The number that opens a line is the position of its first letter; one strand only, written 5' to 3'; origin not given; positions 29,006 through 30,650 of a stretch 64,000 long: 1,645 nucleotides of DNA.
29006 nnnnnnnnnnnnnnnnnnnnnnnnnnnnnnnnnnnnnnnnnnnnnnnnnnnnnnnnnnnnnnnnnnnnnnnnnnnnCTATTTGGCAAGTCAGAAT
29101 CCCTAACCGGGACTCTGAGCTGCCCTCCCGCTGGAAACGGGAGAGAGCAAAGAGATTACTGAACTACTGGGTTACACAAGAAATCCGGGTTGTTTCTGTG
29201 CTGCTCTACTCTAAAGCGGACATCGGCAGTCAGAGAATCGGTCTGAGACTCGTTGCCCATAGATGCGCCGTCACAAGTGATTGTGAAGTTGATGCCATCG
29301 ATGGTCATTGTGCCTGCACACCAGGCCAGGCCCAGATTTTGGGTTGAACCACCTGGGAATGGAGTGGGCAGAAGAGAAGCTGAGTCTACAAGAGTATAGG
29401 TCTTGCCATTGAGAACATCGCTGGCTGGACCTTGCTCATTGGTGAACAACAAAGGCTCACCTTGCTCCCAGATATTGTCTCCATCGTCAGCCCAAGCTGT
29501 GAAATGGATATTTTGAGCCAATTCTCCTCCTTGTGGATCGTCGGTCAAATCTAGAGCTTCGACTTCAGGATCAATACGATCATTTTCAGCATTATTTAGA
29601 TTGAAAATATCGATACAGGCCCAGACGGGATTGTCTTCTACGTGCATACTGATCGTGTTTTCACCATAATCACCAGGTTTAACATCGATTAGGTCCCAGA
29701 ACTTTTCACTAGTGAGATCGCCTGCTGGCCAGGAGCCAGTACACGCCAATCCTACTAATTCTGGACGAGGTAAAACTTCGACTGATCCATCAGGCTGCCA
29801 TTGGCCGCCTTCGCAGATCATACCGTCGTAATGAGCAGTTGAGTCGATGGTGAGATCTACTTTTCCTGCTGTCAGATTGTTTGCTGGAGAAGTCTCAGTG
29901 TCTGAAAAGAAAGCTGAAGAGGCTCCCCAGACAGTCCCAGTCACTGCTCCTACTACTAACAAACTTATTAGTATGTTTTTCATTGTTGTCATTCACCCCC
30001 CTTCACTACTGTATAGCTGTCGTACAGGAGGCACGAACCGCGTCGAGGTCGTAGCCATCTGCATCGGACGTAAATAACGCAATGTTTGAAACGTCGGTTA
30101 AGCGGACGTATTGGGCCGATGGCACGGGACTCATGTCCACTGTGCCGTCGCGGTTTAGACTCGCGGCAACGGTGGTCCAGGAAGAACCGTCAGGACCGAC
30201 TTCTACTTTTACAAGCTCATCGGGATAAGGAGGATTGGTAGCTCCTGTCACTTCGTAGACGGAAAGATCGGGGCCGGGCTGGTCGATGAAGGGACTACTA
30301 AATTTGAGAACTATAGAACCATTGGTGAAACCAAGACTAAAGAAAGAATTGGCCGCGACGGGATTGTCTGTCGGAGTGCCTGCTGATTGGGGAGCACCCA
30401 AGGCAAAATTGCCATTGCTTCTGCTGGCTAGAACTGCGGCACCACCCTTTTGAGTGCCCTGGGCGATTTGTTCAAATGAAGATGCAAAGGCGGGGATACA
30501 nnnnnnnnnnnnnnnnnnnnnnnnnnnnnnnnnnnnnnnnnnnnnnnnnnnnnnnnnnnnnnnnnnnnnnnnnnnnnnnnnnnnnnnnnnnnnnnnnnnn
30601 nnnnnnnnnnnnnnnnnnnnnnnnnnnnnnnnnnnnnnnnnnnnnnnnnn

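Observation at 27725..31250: SipW-type signal peptidase operon with three TasA/camelysin-like paralogs carrying AFFSDTE cognate signals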

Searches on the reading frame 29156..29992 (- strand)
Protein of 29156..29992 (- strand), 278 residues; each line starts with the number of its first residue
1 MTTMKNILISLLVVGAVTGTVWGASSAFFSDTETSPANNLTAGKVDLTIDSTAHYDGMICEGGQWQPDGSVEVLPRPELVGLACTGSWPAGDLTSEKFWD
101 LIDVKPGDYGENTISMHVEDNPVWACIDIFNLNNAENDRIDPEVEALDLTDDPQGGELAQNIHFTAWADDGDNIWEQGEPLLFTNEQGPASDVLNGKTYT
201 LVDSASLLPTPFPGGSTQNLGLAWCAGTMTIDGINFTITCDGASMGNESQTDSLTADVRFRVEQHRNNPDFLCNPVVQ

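Call 3: search_protein_families(library=pfam, proteins=[window:29156-29992:-], max_evalue=1)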
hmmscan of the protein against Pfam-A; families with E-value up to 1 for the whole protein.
window:29156-29992:- (278 aa): 1 family
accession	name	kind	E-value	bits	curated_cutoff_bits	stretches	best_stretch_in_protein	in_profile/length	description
PF12389.13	Peptidase_M73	-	0.015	15.6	22.5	1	19-53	16-51/196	Camelysin metallo-endopeptidase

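Call 4: search_protein_families(library=ncbifam, proteins=[window:29156-29992:-], max_evalue=1)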
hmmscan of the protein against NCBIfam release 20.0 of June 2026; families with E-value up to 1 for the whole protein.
window:29156-29992:- (278 aa): 1 family
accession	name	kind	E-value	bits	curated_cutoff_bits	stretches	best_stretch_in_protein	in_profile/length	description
TIGR04088.1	cognate_SipW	domain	0.00074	19.6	19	1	12-45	2-34/34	SipW-dependent-type signal peptide-containing protein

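Call 8: find_encoding_contigs(protein=window:29156-29992:-, flank=10000, max_places=6)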
Protein window:29156-29992:- (278 aa): no gene with exactly this product is on record in the collection.

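Call 33: search_solved_structures(query=A3, max_evalue=1, show_alignments=1)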
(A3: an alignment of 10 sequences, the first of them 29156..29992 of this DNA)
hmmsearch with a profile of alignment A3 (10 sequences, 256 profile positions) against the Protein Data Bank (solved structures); distinct sequences matched with E-value up to 1: 0.

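Call 73: list_cluster_members(proteins=[P0001, P0071, P0121, window:29156-29992:-])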
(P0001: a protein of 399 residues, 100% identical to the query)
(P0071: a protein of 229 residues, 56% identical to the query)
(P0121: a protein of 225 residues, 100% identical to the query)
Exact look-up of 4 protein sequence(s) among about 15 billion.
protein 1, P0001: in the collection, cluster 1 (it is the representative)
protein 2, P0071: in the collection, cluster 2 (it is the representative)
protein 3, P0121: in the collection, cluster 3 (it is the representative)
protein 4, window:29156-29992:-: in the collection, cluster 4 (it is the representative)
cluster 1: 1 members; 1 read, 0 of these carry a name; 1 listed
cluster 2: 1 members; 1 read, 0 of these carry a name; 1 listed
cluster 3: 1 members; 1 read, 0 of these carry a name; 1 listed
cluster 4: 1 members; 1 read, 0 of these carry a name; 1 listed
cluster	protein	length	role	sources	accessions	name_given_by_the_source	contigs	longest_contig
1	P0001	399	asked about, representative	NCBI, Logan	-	-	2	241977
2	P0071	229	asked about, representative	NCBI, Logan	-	-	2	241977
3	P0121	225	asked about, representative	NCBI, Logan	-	-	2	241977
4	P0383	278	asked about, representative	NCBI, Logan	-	-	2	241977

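Call 79: find_homologous_proteins(query=window:29156-29992:-)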
Query window:29156-29992:- (278 aa): 997 proteins with E <= 0.001 among 2178 candidates; the best 120 are listed.
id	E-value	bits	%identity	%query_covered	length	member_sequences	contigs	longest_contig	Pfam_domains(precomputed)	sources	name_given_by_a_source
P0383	2.7e-188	643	100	100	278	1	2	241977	-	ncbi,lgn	-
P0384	1.5e-119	417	83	78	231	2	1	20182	-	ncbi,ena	ncbi:MAG: hypothetical protein AAB909_04830 [Patescibacteria group bacterium]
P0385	2.1e-116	407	66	98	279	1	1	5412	PF12389.14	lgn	-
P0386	6.1e-110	385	64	97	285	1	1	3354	PF12389.14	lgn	-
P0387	3.6e-108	380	64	99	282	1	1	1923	PF12389.14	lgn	-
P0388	1.3e-106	374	65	97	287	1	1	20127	PF12389.14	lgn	-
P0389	2.3e-106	374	63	99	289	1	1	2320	PF12389.14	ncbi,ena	-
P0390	1.1e-103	365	63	97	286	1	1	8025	-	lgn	-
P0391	4.7e-103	363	61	99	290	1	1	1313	-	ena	-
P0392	1.6e-93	331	62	89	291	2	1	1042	-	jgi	jgi:hypothetical protein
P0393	1.4e-91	325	56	98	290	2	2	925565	-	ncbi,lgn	-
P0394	4.2e-91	324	56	99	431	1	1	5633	PF12389.14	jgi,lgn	jgi:predicted ribosomally synthesized peptide with SipW-like signal peptide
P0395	2.5e-89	318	57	100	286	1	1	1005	-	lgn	-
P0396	1.9e-88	315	57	96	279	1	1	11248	PF12389.14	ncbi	-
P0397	8.8e-88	313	54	99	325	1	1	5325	-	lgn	-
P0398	1.8e-87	312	53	97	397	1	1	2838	PF12389.14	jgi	-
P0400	4.9e-86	307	53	96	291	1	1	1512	PF12389.14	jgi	jgi:predicted ribosomally synthesized peptide with SipW-like signal peptide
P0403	3.5e-83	298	51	97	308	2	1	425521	PF12389.14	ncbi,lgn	-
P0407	1.4e-82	296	52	97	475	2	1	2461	PF12389.14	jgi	jgi:predicted ribosomally synthesized peptide with SipW-like signal peptide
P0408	3.7e-82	294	51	97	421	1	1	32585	PF12389.14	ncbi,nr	ncbi:hypothetical protein HZA26_02735 [Candidatus Nomurabacteria bacterium]|nr:hypothetical protein 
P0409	1.5e-81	292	52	99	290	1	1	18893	PF12389.14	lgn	-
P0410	2.7e-81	291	57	89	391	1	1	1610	PF12389.14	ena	-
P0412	7.4e-81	290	57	99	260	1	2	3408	PF12389.14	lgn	-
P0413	1.6e-80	289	53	98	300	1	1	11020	PF12389.14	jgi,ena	-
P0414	2.0e-80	289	56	98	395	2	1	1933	PF12389.14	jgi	-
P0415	7.1e-80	287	52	95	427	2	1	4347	PF12389.14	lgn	-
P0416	6.4e-79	284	52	99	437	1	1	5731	PF12389.14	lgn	-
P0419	3.0e-78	281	52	97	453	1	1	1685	PF12389.14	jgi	-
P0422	6.0e-78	280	51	97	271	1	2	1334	PF12389.14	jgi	jgi:SipW-cognate class signal peptide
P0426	6.6e-77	277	52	97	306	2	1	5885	PF12389.14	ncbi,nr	ncbi:MAG: CalY family protein [Patescibacteria group bacterium]|nr:CalY family protein [Patescibacte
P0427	8.3e-77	277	51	97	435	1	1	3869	PF12389.14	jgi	-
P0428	1.1e-76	276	53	97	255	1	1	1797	PF12389.14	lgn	-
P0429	1.8e-76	276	51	98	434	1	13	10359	PF12389.14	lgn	-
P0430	2.2e-76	275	52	97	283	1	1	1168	PF12389.14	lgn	-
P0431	2.6e-76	275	49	98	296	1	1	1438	PF12389.14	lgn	-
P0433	1.2e-75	273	51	99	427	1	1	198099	PF12389.14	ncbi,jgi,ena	ncbi:MAG: SipW-dependent-type signal peptide-containing protein [Candidatus Paceibacterota bacterium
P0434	3.9e-75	271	54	71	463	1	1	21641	PF12389.14,PF04862.19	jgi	jgi:predicted ribosomally synthesized peptide with SipW-like signal peptide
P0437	1.7e-74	269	50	97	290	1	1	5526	PF12389.14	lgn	-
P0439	3.5e-74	268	49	97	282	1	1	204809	PF12389.14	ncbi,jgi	jgi:predicted ribosomally synthesized peptide with SipW-like signal peptide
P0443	2.1e-73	265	49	92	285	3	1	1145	PF12389.14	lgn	-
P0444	2.4e-73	265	47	99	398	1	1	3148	PF12389.14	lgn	-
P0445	2.4e-73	265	49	98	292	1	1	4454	PF12389.14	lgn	-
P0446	3.0e-73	265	50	99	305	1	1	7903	PF12389.14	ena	-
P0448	7.2e-73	264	48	99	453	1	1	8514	PF12389.14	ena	-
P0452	1.9e-72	262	52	72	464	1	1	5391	PF12389.14,PF04862.19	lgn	-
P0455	4.3e-72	261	51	90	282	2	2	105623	PF12389.14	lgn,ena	-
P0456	4.6e-72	261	48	97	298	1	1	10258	PF12389.14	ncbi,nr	ncbi:MAG: TasA family protein [Candidatus Veblenbacteria bacterium]|nr:TasA family protein [Candidat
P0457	4.7e-72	261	48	98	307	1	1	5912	PF12389.14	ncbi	-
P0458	5.2e-72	261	49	97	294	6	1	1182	PF12389.14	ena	-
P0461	2.5e-71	259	50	90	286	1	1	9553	PF12389.14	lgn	-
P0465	4.2e-71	258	49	99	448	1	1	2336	PF12389.14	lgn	-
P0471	1.0e-70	257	49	97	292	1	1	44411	PF12389.14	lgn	-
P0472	1.8e-70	256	46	98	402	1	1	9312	PF12389.14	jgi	jgi:predicted ribosomally synthesized peptide with SipW-like signal peptide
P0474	5.4e-70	254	48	99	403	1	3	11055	PF12389.14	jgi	jgi:predicted ribosomally synthesized peptide with SipW-like signal peptide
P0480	1.6e-69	253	48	97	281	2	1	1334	PF12389.14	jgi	jgi:predicted ribosomally synthesized peptide with SipW-like signal peptide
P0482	3.8e-69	252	47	90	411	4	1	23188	PF12389.14,PF19403.6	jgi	-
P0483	6.5e-69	251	49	97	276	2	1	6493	PF12389.14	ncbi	-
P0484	8.2e-69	250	50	71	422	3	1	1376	PF12389.14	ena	-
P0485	8.3e-69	250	48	95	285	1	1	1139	PF12389.14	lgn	-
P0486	8.9e-69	250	45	99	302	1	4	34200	PF12389.14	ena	-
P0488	1.1e-68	250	48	97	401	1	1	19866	PF12389.14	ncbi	-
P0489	1.2e-68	250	47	80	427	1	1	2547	PF12389.14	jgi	-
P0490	1.3e-68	250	47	98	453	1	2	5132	PF12389.14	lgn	-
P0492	1.9e-68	249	43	99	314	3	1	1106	PF12389.14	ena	-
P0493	2.2e-68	249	46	98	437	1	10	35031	PF12389.14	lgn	-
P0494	2.2e-68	249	46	99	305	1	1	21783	PF12389.14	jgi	jgi:predicted ribosomally synthesized peptide with SipW-like signal peptide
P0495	2.8e-68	249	49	98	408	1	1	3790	PF12389.14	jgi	jgi:predicted ribosomally synthesized peptide with SipW-like signal peptide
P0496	2.8e-68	249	48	97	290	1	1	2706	PF12389.14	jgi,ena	-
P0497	2.9e-68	249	49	97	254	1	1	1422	PF12389.14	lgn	-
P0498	3.1e-68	249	46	99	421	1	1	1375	PF12389.14,PF19403.6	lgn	-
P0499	3.6e-68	248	49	99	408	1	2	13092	PF12389.14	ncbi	-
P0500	3.9e-68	248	49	96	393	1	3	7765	PF12389.14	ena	-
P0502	5.5e-68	248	49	98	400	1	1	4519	PF12389.14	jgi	jgi:predicted ribosomally synthesized peptide with SipW-like signal peptide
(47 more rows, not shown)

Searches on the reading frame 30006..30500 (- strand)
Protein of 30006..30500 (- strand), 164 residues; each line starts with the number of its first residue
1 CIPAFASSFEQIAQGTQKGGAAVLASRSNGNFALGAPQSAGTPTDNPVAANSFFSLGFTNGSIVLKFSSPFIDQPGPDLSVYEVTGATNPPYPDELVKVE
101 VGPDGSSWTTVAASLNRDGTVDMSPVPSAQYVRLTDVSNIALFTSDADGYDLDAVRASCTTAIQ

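Call 54: search_protein_families(library=pfam, proteins=[window:30006-30500:-], max_evalue=0.1)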
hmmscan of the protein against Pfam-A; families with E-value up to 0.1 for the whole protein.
window:30006-30500:- (164 aa): 3 families
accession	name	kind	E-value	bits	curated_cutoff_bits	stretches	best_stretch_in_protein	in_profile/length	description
PF00754.31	F5_F8_type_C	-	0.031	14.8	28.2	1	97-138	66-114/127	F5/8 type C domain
PF22633.2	F5_F8_type_C_2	-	0.04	15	27.8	1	97-134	51-91/91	NedA-like, galactose-binding domain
PF16362.10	YaiA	-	0.099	13.2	30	0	87-110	2-27/63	YaiA protein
